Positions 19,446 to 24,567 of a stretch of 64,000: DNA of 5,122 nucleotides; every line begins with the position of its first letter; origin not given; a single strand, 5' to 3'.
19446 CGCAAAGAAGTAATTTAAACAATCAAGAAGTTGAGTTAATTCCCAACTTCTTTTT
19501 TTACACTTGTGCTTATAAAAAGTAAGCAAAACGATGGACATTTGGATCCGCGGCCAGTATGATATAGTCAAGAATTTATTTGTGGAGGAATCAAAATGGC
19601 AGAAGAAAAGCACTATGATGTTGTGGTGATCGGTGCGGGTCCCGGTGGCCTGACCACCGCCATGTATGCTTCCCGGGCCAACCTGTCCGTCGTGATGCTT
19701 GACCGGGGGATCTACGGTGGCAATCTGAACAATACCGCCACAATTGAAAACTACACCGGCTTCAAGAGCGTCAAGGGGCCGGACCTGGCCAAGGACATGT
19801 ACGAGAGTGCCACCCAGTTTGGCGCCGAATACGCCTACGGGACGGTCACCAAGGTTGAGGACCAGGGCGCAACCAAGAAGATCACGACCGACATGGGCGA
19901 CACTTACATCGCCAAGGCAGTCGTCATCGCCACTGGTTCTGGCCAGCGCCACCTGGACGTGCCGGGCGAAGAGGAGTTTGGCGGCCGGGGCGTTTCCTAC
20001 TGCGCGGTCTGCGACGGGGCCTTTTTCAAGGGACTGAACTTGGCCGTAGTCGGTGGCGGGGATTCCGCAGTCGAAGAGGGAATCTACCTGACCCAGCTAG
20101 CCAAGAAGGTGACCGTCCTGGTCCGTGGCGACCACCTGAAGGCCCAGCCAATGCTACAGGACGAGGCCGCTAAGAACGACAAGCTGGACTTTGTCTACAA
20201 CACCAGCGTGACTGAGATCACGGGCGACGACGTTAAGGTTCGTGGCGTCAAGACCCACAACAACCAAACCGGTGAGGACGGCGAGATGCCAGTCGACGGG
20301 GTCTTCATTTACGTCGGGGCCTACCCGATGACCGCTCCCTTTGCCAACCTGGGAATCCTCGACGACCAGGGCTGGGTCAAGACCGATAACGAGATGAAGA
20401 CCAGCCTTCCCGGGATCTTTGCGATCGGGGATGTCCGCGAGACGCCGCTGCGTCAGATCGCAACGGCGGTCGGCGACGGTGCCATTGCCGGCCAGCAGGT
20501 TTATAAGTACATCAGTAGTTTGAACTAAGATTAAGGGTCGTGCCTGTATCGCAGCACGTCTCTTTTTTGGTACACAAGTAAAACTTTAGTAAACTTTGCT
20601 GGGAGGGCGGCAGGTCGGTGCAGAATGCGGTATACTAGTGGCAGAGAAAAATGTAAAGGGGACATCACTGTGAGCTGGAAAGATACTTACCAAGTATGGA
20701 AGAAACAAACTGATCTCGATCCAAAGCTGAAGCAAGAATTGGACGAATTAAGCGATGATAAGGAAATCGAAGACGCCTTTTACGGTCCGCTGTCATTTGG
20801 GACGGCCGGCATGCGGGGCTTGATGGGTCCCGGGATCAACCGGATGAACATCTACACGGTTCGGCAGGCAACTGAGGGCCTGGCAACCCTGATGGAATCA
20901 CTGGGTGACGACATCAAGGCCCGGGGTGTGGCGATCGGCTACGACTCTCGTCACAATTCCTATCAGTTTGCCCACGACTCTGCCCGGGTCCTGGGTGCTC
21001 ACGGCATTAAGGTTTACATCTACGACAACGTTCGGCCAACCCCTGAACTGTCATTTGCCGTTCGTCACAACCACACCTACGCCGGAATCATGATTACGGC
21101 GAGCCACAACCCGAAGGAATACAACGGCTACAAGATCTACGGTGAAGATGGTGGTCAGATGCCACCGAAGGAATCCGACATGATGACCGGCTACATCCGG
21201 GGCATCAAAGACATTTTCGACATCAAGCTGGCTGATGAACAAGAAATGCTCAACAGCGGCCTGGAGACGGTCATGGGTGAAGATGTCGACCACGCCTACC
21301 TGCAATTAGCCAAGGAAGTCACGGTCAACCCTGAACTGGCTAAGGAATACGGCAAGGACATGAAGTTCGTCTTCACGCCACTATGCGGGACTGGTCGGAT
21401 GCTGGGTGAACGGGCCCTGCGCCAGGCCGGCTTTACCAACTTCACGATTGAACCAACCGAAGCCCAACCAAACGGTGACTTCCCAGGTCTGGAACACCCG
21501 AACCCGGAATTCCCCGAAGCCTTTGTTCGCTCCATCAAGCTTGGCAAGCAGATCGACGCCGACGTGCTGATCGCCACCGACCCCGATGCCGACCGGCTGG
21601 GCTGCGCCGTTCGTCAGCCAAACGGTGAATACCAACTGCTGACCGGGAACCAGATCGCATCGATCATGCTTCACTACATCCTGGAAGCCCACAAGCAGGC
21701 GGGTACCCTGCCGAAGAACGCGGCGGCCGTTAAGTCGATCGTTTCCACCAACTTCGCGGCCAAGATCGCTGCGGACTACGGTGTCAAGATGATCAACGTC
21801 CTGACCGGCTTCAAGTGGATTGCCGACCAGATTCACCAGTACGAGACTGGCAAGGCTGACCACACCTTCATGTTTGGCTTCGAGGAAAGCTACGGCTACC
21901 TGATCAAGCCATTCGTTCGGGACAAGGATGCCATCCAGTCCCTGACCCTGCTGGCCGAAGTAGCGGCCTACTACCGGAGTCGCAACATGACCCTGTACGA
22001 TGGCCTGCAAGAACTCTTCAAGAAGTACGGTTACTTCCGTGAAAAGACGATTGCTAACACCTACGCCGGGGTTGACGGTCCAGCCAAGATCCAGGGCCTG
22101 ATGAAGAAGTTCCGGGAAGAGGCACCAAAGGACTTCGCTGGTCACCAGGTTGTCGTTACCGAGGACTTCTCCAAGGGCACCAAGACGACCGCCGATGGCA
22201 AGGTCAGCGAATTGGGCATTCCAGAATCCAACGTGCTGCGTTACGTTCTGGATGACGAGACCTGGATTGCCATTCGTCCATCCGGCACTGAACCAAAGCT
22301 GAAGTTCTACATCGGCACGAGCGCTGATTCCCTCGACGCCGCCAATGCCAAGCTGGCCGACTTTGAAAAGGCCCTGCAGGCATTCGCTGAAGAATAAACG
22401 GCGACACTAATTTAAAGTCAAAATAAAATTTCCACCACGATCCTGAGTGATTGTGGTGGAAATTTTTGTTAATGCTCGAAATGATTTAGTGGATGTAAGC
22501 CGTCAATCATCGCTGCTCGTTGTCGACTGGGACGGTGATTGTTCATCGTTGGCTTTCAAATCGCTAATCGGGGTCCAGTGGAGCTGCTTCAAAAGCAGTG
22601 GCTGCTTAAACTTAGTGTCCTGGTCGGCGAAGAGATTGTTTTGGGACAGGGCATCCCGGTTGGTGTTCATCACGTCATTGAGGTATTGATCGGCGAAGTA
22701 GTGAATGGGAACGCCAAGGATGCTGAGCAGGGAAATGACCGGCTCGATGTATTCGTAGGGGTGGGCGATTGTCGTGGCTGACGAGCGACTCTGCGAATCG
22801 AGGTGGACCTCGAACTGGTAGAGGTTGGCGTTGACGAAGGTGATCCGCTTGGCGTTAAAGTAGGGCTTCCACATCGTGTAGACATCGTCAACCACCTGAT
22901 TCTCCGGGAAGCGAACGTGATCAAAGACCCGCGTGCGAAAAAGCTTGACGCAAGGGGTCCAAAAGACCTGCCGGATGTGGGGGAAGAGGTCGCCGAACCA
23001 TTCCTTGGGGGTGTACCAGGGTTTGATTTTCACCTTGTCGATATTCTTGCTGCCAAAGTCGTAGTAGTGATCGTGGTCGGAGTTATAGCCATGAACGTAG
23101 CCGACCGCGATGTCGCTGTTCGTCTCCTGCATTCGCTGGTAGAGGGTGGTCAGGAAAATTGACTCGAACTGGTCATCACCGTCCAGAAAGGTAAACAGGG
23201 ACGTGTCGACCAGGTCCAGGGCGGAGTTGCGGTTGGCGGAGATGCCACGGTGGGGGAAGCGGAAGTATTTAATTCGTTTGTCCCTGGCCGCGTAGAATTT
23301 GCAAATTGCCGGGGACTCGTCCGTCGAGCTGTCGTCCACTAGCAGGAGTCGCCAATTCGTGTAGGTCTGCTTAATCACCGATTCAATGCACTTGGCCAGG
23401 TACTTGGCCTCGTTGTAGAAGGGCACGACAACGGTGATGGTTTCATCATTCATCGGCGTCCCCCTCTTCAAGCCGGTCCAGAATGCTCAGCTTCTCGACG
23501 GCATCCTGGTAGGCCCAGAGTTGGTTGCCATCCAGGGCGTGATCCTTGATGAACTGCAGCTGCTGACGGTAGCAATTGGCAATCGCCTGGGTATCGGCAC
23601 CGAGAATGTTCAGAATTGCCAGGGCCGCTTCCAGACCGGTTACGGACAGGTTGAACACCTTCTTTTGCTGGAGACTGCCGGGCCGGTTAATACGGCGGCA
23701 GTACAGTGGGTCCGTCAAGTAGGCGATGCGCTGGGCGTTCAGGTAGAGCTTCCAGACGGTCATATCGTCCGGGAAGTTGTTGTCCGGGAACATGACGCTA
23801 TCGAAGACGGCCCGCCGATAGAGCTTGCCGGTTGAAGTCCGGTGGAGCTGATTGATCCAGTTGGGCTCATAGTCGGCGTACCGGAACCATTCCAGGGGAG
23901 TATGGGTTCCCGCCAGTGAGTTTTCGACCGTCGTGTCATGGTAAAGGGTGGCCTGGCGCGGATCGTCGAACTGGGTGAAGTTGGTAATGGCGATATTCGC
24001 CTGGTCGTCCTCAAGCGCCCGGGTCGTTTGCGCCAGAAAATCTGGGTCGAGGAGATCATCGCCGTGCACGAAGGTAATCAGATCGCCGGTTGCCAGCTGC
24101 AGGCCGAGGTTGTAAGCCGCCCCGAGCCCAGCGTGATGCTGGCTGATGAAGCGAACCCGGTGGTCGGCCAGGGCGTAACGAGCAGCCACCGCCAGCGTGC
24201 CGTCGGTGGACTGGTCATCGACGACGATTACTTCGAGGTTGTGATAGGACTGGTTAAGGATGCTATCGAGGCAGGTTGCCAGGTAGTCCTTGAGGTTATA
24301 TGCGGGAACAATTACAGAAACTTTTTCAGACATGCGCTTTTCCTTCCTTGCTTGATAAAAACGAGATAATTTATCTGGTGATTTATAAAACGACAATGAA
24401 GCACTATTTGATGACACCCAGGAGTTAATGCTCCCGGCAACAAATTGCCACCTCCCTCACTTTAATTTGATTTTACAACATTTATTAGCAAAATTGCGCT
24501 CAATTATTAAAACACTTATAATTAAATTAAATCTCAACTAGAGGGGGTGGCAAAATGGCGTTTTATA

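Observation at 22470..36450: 14-kb accessory Sec (SecA2/SecY2) glycoprotein-export island that lacks its priming enzymes and motor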

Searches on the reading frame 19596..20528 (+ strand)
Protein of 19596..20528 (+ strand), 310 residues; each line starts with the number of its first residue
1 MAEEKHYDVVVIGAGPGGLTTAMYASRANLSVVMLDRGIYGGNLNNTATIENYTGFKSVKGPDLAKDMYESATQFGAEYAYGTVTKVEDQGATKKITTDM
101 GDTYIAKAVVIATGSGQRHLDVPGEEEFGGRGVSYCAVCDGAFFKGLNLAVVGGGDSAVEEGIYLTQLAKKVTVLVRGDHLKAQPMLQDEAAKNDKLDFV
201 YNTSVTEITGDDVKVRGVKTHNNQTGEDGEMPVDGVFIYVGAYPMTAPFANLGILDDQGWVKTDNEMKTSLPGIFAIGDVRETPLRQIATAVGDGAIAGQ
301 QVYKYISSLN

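Call 38: find_encoding_contigs(protein=window:19596-20528:+, flank=10000, max_places=10)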
Protein window:19596-20528:+ (310 aa): 17 contigs read that carry it; 8 places shown.
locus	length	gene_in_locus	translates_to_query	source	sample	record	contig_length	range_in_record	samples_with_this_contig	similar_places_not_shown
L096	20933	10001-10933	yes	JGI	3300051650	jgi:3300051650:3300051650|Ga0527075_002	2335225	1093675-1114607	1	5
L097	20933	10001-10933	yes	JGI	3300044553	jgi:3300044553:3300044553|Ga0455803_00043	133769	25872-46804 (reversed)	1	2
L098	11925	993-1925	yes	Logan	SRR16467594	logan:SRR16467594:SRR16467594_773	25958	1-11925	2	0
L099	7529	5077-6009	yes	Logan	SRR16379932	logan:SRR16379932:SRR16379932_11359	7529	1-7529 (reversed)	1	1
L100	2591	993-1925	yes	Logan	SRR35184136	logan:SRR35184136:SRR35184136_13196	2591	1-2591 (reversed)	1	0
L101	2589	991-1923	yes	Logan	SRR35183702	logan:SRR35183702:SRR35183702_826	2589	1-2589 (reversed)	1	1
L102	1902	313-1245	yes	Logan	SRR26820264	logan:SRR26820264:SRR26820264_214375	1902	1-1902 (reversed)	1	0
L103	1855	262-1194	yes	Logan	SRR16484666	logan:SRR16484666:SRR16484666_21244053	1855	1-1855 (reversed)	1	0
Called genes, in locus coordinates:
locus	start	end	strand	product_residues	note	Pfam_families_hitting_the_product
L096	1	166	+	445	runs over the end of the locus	PF00270:DEAD, PF04851:ResIII, PF00271:Helicase_C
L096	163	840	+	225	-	PF00156:Pribosyltran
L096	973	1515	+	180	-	PF02482:Ribosomal_S30AE, PF16321:Ribosom_S30AE_C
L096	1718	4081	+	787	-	PF07517:SecA_DEAD, PF00270:DEAD (weak), PF01043:SecA_PP_bind, PF21090:P-loop_SecA, PF07516:SecA_SW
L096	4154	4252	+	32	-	-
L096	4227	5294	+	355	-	PF03462:PCRF, PF00472:RF-1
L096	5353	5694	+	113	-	PF04024:PspC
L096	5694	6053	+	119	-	PF04020:Phage_holin_4_2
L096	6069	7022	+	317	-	PF02603:Hpr_kinase_N, PF07475:Hpr_kinase_C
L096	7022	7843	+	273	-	PF01790:LGT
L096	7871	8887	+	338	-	PF01210:NAD_Gly3P_dh_N, PF02558:ApbA, PF03446:NAD_binding_2, PF03721:UDPG_MGDP_dh_N, PF03807:F420_oxidored, PF13460:NAD_binding_10, PF07479:NAD_Gly3P_dh_C, PF20618:GPD_NAD_C_bact, +2 more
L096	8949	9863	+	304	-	PF00483:NTP_transferase, PF12804:NTP_transf_3 (faint)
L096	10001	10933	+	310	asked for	PF00890:FAD_binding_2 (faint), PF01134:GIDA (faint), PF01266:DAO (weak), PF01946:Thi4 (faint), PF07992:Pyr_redox_2, PF12831:FAD_oxidored (weak), PF13738:Pyr_redox_3, PF00070:Pyr_redox, +1 more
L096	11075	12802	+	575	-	PF02878:PGM_PMM_I, PF02879:PGM_PMM_II, PF02880:PGM_PMM_III, PF00408:PGM_PMM_IV (faint)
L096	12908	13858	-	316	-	PF00535:Glycos_transf_2, PF13641:Glyco_tranf_2_3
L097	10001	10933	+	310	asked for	PF00890:FAD_binding_2 (faint), PF01134:GIDA (faint), PF01266:DAO (weak), PF01946:Thi4 (faint), PF07992:Pyr_redox_2, PF12831:FAD_oxidored (weak), PF13738:Pyr_redox_3, PF00070:Pyr_redox, +1 more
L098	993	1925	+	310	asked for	PF00890:FAD_binding_2 (faint), PF01134:GIDA (faint), PF01266:DAO (weak), PF01946:Thi4 (faint), PF07992:Pyr_redox_2, PF12831:FAD_oxidored (weak), PF13738:Pyr_redox_3, PF00070:Pyr_redox, +1 more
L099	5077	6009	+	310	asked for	PF00890:FAD_binding_2 (faint), PF01134:GIDA (faint), PF01266:DAO (weak), PF01946:Thi4 (faint), PF07992:Pyr_redox_2, PF12831:FAD_oxidored (weak), PF13738:Pyr_redox_3, PF00070:Pyr_redox, +1 more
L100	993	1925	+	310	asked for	PF00890:FAD_binding_2 (faint), PF01134:GIDA (faint), PF01266:DAO (weak), PF01946:Thi4 (faint), PF07992:Pyr_redox_2, PF12831:FAD_oxidored (weak), PF13738:Pyr_redox_3, PF00070:Pyr_redox, +1 more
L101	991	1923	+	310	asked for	PF00890:FAD_binding_2 (faint), PF01134:GIDA (faint), PF01266:DAO (weak), PF01946:Thi4 (faint), PF07992:Pyr_redox_2, PF12831:FAD_oxidored (weak), PF13738:Pyr_redox_3, PF00070:Pyr_redox, +1 more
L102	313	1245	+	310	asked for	PF00890:FAD_binding_2 (faint), PF01134:GIDA (faint), PF01266:DAO (weak), PF01946:Thi4 (faint), PF07992:Pyr_redox_2, PF12831:FAD_oxidored (weak), PF13738:Pyr_redox_3, PF00070:Pyr_redox, +1 more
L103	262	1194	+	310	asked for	PF00890:FAD_binding_2 (faint), PF01134:GIDA (faint), PF01266:DAO (weak), PF01946:Thi4 (faint), PF07992:Pyr_redox_2, PF12831:FAD_oxidored (weak), PF13738:Pyr_redox_3, PF00070:Pyr_redox, +1 more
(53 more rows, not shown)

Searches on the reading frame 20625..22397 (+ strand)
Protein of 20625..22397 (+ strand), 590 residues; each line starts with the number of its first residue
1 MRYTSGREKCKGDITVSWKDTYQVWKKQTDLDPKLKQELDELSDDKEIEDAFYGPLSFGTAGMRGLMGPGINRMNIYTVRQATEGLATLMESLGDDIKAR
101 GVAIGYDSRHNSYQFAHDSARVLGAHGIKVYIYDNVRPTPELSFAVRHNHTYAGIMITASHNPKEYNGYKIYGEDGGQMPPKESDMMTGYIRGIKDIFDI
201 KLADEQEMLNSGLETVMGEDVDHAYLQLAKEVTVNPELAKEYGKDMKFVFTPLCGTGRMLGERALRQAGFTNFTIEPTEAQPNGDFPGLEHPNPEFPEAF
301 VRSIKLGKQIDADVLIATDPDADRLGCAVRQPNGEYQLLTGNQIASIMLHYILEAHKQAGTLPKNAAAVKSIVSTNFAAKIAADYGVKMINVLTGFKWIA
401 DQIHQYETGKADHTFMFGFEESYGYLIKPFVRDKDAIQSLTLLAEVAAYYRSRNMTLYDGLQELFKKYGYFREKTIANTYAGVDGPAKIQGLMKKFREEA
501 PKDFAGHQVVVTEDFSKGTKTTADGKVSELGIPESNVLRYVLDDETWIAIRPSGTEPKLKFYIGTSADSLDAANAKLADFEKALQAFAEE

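Call 5: search_protein_families(library=pfam, proteins=[window:20625-22397:+])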
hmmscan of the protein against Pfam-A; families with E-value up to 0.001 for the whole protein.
window:20625-22397:+ (590 aa): 4 families
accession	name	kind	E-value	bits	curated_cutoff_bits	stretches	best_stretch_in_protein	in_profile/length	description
PF02878.22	PGM_PMM_I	-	2.5e-37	128.1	22.5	1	57-187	3-127/138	Phosphoglucomutase/phosphomannomutase, alpha/beta/alpha domain I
PF02879.22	PGM_PMM_II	-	1.5e-21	77.3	29.3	1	238-328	13-99/103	Phosphoglucomutase/phosphomannomutase, alpha/beta/alpha domain II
PF02880.22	PGM_PMM_III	-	1.4e-19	70.7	20.7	1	341-468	2-115/115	Phosphoglucomutase/phosphomannomutase, alpha/beta/alpha domain III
PF00408.26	PGM_PMM_IV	-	1.3e-05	25.6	23.1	1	520-566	21-53/68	Phosphoglucomutase/phosphomannomutase, C-terminal domain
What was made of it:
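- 20625..22397 (+): pgm (phosphoglucomutase), the core gene at the left edge of the island. Matches PF02878, PF02879, PF02880 and PF00408 (call 5).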

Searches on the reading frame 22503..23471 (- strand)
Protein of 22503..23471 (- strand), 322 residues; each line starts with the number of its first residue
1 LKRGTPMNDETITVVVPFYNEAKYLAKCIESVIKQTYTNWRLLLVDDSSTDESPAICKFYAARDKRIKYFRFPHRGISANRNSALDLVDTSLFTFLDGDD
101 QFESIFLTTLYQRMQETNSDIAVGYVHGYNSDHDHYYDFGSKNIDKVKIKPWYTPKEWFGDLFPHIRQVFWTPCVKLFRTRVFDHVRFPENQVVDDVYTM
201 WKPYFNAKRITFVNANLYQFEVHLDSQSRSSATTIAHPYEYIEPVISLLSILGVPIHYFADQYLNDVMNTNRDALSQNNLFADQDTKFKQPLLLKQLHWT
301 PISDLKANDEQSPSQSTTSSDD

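Call 4: search_protein_families(library=ncbifam, proteins=[window:22503-23471:-])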
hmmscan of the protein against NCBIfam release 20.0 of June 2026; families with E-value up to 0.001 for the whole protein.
window:22503-23471:- (322 aa): 23 families
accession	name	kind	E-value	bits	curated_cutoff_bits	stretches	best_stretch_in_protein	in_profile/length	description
NF007482.0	PRK10073.1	equivalog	1.5e-23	83.4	423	1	10-233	6-228/334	glycosyltransferase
NF047683.1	TeichurnBiosyTuaG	equivalog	7.3e-22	78.2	400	1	9-118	5-115/252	teichuronic acid biosynthesis protein TuaG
NF050050.1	ProtGlycPglI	equivalog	1.1e-16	61.1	500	1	11-121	3-115/306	GalNAc(5)-diNAcBac-PP-undecaprenol beta-1,3-glucosyltransferase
NF038299.1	EPS_HpsN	equivalog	1.4e-12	47.3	425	1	11-140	2-129/317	hormogonium polysaccharide biosynthesis glycosyltransferase HpsN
NF053739.1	GlytfEpsEBac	equivalog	1.4e-12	47.2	450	1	12-100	3-93/265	glycosyltransferase EpsE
NF038302.1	EPS_HpsE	equivalog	5.7e-12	45.2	300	1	12-119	3-116/307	hormogonium polysaccharide biosynthesis glycosyltransferase HpsE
TIGR03965.1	mycofact_glyco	equivalog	1.7e-11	43.7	280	1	9-129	73-194/467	mycofactocin biosynthesis glycosyltransferase MftF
TIGR03937.1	PgaC_IcaA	equivalog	5.3e-11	42.1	422.3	1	9-119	44-155/407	poly-beta-1,6-N-acetyl-D-glucosamine synthase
NF007453.0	PRK10018.1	equivalog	8.4e-11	42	382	1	10-136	6-132/280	colanic acid biosynthesis glycosyltransferase WcaA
TIGR04017.1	WcaA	equivalog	2.3e-10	40.5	495.75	1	10-137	5-132/279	colanic acid biosynthesis glycosyltransferase WcaA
NF041875.1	EPS_EpsD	equivalog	4.6e-10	39.4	370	1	13-127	2-117/325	exopolysaccharide biosynthesis glycosyltransferase EpsD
NF047588.1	GlcsyltransPgfSStrep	equivalog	1.6e-08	34.2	500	1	12-117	3-113/308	glycosyltransferase PgfS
TIGR04242.1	nodulat_NodC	equivalog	2.8e-08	33.2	550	1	11-132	49-174/395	chitooligosaccharide synthase NodC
NF045692.1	OglycostaseCruG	equivalog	6.8e-08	31.8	600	1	10-69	41-100/386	2'-O-glycosyltransferase CruG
TIGR03469.1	HpnB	hypoth_equivalog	1.6e-07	30.7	379.25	1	11-62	45-97/386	hopene-associated glycosyltransferase HpnB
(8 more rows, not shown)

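Call 5: search_protein_families(library=pfam, proteins=[window:22503-23471:-])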
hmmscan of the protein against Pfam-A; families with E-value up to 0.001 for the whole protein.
window:22503-23471:- (322 aa): 3 families
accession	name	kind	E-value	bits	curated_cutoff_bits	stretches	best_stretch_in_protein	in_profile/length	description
PF00535.33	Glycos_transf_2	-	1.5e-36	126.3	23.3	1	13-138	1-127/168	Glycosyl transferase family 2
PF13641.12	Glyco_tranf_2_3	-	1.1e-08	35.8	27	1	12-190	3-179/230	Glycosyltransferase like family 2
PF10111.15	Glyco_tranf_2_2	-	6.6e-05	23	27.3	1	13-130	1-128/276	Glycosyltransferase like family 2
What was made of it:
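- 22503..23471 (-): GT2 glycosyltransferase, intact. PF00535 at 126 bits (call 5).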

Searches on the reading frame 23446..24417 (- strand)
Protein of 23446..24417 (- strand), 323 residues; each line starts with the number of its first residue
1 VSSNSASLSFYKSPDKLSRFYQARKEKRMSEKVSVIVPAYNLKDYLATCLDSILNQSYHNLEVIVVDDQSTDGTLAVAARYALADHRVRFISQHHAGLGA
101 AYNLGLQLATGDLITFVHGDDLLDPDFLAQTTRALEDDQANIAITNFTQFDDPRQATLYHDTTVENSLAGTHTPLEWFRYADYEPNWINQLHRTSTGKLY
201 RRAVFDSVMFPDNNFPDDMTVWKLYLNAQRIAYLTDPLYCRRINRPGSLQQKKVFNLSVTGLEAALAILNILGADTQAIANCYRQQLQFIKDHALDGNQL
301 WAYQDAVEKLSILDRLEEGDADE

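Call 4: search_protein_families(library=ncbifam, proteins=[window:23446-24417:-])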
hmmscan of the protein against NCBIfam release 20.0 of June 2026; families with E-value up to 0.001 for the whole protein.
window:23446-24417:- (323 aa): 25 families
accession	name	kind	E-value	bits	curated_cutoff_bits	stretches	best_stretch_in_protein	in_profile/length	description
NF007482.0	PRK10073.1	equivalog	2.1e-28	99.3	423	1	29-251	4-225/334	glycosyltransferase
NF047683.1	TeichurnBiosyTuaG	equivalog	1.5e-21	77.1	400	1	29-151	4-127/252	teichuronic acid biosynthesis protein TuaG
NF053739.1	GlytfEpsEBac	equivalog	4.4e-19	68.5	450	1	32-152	2-125/265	glycosyltransferase EpsE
NF041875.1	EPS_EpsD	equivalog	6.9e-19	68.4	370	1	33-148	1-117/325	exopolysaccharide biosynthesis glycosyltransferase EpsD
TIGR03937.1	PgaC_IcaA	equivalog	2.3e-18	66.4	422.3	1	10-145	23-160/407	poly-beta-1,6-N-acetyl-D-glucosamine synthase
TIGR04283.1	glyco_like_mftF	equivalog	3.3e-18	66.1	182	1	33-159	1-120/221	TIGR04283 family arsenosugar biosynthesis glycosyltransferase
NF050050.1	ProtGlycPglI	equivalog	7.4e-17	61.7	500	1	32-130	3-103/306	GalNAc(5)-diNAcBac-PP-undecaprenol beta-1,3-glucosyltransferase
NF038299.1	EPS_HpsN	equivalog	1.2e-15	57.3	425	1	32-167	2-137/317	hormogonium polysaccharide biosynthesis glycosyltransferase HpsN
TIGR03965.1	mycofact_glyco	equivalog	1.9e-14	53.4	280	1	27-143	71-187/467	mycofactocin biosynthesis glycosyltransferase MftF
NF041394.1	GtaseAglG_Halo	equivalog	5.2e-13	48.9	440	1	32-143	2-114/304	glucosyl-dolichyl phosphate glucuronosyltransferase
TIGR03111.1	glyc2_xrt_Gpos1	hypoth_equivalog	1.2e-12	47.4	363.95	1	27-145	45-166/439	TIGR03111 family XrtG-associated glycosyltransferase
TIGR04242.1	nodulat_NodC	equivalog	1.5e-12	47.2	550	1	10-144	27-165/395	chitooligosaccharide synthase NodC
TIGR03469.1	HpnB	hypoth_equivalog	8.9e-12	44.7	379.25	1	25-86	38-100/386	hopene-associated glycosyltransferase HpnB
NF045692.1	OglycostaseCruG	equivalog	1.4e-11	43.9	600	1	21-93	31-103/386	2'-O-glycosyltransferase CruG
NF038302.1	EPS_HpsE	equivalog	2.4e-11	43.2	300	1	33-133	3-109/307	hormogonium polysaccharide biosynthesis glycosyltransferase HpsE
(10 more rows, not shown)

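Call 5: search_protein_families(library=pfam, proteins=[window:23446-24417:-])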
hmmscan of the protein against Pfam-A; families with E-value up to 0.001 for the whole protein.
window:23446-24417:- (323 aa): 3 families
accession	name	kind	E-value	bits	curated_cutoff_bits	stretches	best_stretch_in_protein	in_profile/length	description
PF00535.33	Glycos_transf_2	-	1.9e-37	129.2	23.3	1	34-207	1-166/168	Glycosyl transferase family 2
PF13641.12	Glyco_tranf_2_3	-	4.3e-20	73.1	27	1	33-209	3-175/230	Glycosyltransferase like family 2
PF10111.15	Glyco_tranf_2_2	-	3.9e-10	40.1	27.3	1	34-133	1-104/276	Glycosyltransferase like family 2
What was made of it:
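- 23446..24417 (-): GT2 glycosyltransferase, intact, carrying the haplotype-linked missense SNP at 23640 (A260T). PF00535 at 129 bits (call 5).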
